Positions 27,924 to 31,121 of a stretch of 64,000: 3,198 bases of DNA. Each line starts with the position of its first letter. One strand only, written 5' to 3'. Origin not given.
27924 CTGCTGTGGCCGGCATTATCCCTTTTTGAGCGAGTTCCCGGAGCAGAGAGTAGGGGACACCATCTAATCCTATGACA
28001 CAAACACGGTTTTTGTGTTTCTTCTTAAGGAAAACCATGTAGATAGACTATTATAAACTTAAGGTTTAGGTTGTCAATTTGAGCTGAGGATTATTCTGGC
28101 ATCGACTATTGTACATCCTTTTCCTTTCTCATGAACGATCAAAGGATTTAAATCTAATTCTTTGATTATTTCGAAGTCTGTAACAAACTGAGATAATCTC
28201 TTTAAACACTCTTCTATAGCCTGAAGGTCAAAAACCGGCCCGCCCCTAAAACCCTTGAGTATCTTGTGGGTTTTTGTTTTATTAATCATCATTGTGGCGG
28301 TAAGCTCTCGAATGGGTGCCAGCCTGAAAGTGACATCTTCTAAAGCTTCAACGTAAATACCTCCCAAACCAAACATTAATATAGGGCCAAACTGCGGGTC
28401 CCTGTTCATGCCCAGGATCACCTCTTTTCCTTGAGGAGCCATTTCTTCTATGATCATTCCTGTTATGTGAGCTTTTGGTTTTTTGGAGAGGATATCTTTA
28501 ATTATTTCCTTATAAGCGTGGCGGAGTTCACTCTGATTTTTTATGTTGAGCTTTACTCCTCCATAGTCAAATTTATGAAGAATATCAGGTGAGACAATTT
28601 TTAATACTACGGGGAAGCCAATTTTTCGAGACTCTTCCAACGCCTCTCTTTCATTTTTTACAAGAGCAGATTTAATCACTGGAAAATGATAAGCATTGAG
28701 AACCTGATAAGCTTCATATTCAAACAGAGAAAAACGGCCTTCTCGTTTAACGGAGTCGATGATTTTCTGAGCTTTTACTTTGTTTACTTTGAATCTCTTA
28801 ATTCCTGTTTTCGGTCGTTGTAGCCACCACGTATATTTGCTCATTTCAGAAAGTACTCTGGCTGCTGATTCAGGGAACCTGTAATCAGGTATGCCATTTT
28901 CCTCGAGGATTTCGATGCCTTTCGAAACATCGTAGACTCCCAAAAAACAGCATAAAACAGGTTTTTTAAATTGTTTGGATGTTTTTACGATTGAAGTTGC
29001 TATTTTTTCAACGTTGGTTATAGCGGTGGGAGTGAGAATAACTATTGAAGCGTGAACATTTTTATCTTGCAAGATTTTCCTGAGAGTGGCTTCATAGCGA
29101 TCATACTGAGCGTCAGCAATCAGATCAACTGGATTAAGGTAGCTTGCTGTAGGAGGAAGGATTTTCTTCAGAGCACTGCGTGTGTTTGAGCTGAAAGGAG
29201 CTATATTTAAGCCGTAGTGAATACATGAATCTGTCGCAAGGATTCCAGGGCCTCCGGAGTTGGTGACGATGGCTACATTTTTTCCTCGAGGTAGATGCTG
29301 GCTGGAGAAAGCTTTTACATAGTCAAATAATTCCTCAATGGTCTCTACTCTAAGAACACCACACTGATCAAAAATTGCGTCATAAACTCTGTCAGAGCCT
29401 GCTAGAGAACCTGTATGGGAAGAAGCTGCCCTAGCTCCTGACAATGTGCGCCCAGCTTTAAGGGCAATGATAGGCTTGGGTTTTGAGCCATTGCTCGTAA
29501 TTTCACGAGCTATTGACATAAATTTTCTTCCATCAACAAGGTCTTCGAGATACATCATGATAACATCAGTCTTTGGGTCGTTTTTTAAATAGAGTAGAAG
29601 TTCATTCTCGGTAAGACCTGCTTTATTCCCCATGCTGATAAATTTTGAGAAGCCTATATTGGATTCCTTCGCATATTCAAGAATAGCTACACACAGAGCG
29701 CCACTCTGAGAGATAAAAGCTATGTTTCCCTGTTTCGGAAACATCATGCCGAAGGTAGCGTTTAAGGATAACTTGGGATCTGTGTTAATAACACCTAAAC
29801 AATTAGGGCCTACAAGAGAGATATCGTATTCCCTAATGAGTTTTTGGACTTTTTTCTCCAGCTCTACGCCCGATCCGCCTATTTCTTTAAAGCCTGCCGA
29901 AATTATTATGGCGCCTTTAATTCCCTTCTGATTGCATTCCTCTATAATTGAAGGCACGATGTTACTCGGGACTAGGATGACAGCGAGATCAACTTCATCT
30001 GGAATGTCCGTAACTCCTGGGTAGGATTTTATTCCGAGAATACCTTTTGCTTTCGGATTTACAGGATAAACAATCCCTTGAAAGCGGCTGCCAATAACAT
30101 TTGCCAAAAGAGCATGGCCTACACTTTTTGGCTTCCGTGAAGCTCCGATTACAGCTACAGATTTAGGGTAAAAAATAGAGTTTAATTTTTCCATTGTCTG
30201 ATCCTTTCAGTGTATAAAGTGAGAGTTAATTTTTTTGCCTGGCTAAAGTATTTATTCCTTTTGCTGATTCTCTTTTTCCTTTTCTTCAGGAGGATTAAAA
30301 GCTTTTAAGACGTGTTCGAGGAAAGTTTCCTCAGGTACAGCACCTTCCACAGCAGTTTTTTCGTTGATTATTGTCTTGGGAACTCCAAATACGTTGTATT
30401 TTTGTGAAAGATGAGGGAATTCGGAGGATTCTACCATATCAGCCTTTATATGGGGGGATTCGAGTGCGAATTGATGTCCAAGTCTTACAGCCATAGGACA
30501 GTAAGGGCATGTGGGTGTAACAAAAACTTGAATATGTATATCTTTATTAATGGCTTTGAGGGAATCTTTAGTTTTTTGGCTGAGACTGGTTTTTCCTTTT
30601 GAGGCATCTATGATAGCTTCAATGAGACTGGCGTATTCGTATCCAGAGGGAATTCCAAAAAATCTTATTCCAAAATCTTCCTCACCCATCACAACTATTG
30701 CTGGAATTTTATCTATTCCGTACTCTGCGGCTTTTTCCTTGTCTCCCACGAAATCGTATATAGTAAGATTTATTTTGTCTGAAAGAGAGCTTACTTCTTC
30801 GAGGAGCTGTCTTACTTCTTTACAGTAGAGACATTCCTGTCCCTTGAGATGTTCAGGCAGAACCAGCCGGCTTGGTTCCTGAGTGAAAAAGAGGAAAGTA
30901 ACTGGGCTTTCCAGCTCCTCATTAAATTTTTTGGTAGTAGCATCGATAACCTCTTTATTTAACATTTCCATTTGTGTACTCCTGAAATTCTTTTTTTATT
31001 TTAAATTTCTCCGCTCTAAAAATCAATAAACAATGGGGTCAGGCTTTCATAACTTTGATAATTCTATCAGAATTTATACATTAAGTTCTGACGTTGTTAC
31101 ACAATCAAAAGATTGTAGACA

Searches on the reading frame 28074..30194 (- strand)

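Call 58: search_protein_families(library=pfam, proteins=[window:28074-30194:-], max_evalue=0.001)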
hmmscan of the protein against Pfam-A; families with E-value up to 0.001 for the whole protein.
window:28074-30194:- (706 aa): 7 families
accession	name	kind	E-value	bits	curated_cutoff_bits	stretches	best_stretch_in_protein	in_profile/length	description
PF13549.11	ATP-grasp_5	-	1.9e-79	266.5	27.6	1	482-703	2-221/221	ATP-grasp domain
PF13607.11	Succ_CoA_lig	-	2.3e-56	189.8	27.4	1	155-296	1-138/138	Succinyl-CoA ligase like flavodoxin domain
PF13380.12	CoA_binding_2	-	2.8e-24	86.2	22.8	1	11-137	1-115/116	CoA binding domain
PF02629.25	CoA_binding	-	3.5e-15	57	22.3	1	10-101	3-97/97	CoA binding domain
PF19045.5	Ligase_CoA_2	-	9.4e-15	55.4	23.7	1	307-456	1-154/162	Ligase-CoA domain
PF00549.24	Ligase_CoA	-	2.5e-05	24.8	24.5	0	161-217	1-59/128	CoA-ligase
PF08442.15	ATP-grasp_2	-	0.00042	20.4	29.5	0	490-685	2-200/202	ATP-grasp domain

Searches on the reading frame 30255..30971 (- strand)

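Call 95: search_protein_families(library=pfam, proteins=[window:30255-30971:-], max_evalue=0.00001)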
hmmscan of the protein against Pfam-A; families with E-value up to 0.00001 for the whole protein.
window:30255-30971:- (239 aa): 5 families
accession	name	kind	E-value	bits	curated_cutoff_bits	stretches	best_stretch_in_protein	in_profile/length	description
PF13192.12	Thioredoxin_3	-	5.2e-25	87.7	24.8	1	146-223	2-76/76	Thioredoxin domain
PF23357.1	DUF7088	-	3e-13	50.3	27.8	0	11-94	9-88/105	Domain of unknown function (DUF7088)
PF13098.12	Thioredoxin_2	-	1.4e-08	35.4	27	0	142-219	4-102/104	Thioredoxin-like domain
PF00462.30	Glutaredoxin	-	5.1e-08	33.4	22.9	0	148-205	2-58/60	Glutaredoxin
PF00085.26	Thioredoxin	-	2.5e-07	31.1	23.5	0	46-99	29-83/103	Thioredoxin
